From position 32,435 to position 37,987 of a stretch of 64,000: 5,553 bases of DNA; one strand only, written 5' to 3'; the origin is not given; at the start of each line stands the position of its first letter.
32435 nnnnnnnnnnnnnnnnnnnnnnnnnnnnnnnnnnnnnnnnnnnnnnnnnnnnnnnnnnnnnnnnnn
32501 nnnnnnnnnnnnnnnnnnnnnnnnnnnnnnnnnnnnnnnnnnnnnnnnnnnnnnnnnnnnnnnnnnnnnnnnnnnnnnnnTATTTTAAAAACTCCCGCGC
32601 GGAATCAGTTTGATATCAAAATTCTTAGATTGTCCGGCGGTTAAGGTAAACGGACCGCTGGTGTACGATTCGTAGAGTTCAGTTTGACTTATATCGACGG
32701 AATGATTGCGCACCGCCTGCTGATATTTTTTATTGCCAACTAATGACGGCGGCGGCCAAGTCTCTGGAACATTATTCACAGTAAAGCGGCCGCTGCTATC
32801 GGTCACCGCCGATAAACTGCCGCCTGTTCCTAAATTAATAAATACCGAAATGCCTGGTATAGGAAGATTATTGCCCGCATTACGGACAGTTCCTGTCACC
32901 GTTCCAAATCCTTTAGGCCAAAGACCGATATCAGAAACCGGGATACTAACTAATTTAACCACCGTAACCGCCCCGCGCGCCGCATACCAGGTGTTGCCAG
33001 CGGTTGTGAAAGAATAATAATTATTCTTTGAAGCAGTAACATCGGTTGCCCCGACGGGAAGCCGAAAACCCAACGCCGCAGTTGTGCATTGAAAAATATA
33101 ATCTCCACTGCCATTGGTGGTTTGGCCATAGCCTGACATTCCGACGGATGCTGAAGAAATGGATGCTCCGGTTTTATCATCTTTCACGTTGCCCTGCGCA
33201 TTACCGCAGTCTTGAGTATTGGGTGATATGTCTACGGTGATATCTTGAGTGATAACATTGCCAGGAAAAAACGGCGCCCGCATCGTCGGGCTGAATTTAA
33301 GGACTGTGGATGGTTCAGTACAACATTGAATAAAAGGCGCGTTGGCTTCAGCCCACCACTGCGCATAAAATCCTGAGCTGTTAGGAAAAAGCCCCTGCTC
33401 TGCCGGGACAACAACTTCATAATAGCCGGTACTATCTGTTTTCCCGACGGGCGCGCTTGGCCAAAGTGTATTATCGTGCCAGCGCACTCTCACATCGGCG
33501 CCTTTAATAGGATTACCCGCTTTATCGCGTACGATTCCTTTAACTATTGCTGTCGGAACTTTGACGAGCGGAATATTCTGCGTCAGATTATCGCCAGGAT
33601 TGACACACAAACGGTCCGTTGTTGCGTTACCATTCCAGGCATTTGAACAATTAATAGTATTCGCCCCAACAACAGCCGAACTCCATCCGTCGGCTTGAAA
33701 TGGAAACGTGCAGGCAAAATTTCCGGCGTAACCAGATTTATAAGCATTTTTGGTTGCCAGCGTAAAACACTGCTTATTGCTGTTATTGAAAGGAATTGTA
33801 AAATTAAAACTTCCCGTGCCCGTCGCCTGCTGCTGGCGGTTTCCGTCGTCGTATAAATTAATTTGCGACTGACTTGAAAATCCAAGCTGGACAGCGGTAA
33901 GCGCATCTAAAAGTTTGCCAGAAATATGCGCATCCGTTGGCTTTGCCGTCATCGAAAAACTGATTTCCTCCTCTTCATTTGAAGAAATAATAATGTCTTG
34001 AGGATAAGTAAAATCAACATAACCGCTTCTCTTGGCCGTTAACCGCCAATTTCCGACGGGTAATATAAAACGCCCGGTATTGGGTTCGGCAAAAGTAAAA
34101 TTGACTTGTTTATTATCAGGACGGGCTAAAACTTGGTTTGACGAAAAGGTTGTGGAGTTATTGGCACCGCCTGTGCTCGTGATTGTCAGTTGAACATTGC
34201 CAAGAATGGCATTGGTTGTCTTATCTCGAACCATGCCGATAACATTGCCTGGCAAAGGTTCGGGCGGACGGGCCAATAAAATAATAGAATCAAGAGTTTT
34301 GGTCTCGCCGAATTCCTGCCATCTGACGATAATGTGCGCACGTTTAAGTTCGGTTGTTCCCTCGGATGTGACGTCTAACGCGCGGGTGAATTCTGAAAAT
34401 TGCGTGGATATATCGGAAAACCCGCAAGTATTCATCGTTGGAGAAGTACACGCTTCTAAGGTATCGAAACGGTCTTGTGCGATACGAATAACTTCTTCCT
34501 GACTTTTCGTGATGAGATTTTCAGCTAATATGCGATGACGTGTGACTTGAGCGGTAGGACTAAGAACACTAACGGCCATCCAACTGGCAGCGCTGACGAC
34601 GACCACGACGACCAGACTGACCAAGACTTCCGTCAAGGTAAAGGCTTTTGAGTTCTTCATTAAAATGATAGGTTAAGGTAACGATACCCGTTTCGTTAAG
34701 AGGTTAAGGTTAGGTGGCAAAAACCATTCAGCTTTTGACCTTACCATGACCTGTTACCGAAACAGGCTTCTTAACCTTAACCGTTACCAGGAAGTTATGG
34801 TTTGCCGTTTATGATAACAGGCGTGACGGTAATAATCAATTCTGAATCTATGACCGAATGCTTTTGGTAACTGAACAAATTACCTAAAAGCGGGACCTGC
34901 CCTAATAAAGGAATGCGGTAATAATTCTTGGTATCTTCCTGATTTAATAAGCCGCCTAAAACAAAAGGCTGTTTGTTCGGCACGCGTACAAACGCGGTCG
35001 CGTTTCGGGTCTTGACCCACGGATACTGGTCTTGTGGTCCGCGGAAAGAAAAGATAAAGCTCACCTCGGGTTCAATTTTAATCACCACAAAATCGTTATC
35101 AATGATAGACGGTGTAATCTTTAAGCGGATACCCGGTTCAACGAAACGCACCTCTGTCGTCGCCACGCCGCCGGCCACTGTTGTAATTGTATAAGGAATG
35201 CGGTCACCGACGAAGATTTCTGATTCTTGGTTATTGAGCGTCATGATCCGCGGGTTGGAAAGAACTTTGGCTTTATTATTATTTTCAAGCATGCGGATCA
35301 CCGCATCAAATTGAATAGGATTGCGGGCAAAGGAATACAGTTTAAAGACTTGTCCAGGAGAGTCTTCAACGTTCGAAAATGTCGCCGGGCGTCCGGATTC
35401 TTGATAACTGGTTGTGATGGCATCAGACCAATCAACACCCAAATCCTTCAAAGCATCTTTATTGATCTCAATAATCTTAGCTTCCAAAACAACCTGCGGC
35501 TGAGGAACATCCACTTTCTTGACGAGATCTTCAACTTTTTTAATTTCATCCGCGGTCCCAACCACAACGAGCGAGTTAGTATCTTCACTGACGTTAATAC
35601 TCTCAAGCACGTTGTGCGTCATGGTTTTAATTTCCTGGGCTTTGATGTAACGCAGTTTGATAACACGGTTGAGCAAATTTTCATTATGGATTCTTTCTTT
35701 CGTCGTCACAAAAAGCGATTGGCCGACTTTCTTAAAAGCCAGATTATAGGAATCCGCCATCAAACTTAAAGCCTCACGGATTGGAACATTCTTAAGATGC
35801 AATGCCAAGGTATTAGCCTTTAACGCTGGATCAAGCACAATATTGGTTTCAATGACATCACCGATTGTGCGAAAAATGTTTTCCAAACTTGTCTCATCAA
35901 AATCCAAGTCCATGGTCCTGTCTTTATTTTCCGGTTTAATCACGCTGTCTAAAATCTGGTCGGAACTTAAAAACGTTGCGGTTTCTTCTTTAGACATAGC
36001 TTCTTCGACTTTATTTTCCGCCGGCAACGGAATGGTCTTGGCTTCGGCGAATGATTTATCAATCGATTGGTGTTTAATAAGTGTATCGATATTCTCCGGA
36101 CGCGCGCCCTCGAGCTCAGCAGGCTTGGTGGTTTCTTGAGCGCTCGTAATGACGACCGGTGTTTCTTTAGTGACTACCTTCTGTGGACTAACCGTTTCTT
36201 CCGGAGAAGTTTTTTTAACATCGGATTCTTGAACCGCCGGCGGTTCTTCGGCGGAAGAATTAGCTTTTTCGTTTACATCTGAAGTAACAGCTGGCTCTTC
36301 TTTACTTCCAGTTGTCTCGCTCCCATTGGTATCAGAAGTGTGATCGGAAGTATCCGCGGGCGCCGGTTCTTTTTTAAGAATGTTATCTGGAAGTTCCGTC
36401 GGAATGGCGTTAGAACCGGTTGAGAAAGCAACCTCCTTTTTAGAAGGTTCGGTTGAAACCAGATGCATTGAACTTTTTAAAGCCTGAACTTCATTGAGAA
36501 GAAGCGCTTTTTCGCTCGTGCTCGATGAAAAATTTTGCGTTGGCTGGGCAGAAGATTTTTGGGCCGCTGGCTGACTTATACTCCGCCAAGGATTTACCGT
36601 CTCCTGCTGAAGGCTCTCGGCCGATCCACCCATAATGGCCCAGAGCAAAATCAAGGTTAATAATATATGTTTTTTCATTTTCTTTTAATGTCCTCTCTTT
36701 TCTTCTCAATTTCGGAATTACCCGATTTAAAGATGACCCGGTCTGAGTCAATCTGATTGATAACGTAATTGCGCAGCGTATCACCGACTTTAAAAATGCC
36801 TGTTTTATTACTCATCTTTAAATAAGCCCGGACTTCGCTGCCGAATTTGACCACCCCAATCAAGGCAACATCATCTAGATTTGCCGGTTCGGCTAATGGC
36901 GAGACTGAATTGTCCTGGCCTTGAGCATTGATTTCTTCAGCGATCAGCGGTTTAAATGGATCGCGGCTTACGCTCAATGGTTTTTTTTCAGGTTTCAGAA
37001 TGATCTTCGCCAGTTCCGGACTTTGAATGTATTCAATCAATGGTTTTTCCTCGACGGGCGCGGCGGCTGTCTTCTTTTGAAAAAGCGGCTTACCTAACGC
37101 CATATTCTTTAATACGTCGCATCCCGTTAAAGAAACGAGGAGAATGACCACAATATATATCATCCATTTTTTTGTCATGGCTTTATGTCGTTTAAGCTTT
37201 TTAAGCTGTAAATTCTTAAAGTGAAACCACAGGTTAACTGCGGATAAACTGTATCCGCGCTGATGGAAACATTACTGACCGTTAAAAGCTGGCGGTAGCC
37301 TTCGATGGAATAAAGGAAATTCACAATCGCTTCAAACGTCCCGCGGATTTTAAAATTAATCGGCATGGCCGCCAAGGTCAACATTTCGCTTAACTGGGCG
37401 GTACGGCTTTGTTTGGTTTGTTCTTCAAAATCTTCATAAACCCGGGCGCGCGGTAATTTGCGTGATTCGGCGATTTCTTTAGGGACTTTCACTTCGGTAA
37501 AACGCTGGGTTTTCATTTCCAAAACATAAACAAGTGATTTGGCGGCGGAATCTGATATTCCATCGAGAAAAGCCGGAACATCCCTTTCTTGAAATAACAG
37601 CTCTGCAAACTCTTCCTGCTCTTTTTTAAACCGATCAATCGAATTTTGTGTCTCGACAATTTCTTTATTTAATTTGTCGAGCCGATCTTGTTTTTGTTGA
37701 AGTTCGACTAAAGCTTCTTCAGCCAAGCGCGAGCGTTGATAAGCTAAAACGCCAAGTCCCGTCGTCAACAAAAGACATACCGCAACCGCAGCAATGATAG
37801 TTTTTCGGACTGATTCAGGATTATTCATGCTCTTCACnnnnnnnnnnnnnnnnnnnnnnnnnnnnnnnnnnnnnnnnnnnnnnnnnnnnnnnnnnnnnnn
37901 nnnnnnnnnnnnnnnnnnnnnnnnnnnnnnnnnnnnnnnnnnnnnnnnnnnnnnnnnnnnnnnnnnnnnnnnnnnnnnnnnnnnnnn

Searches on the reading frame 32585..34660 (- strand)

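Call 40: search_protein_families(library=pfam, proteins=[window:32585-34660:-], max_evalue=0.001)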
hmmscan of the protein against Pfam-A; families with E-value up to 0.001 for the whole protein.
window:32585-34660:- (691 aa): 4 families
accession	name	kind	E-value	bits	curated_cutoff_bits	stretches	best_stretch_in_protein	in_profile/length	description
PF13620.12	CarboxypepD_reg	-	1e-22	80.7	32.3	2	587-635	1-48/82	Carboxypeptidase regulatory-like domain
PF13715.12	CarbopepD_reg_2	-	2e-09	37.8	32.2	1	588-633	1-43/88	CarboxypepD_reg-like domain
PF07963.17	N_methyl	-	9.1e-06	25.5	21.2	1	1-25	1-25/27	Prokaryotic N-terminal methylation motif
PF02369.22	Big_1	-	1e-05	26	34.9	0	370-416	18-64/93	Bacterial Ig-like domain (group 1)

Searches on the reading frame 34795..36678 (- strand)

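Call 40: search_protein_families(library=pfam, proteins=[window:34795-36678:-], max_evalue=0.001)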
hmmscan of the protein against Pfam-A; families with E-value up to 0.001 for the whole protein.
window:34795-36678:- (627 aa): 4 families
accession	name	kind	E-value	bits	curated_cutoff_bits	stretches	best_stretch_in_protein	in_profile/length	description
PF00263.26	Secretin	-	5.1e-43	147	27.5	1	464-623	2-168/169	Bacterial type II and III secretion system protein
PF03958.22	Secretin_N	-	2.6e-11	44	28.2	1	338-395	2-69/69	Bacterial type II/III secretion system short domain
PF07660.19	STN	-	1e-06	28.9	28.4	1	279-327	2-52/52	Secretin and TonB N terminus short domain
PF16344.10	FecR_C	-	2.3e-05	24.8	24.4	1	258-321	2-67/70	FecR, C-terminal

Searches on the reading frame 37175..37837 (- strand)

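Call 40: search_protein_families(library=pfam, proteins=[window:37175-37837:-], max_evalue=0.001)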
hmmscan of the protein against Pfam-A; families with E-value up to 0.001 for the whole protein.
window:37175-37837:- (220 aa): 1 family
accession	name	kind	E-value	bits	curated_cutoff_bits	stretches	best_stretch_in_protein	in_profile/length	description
PF04350.18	PilO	-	7.3e-06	26.6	22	0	154-211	83-142/145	Pilus assembly protein, PilO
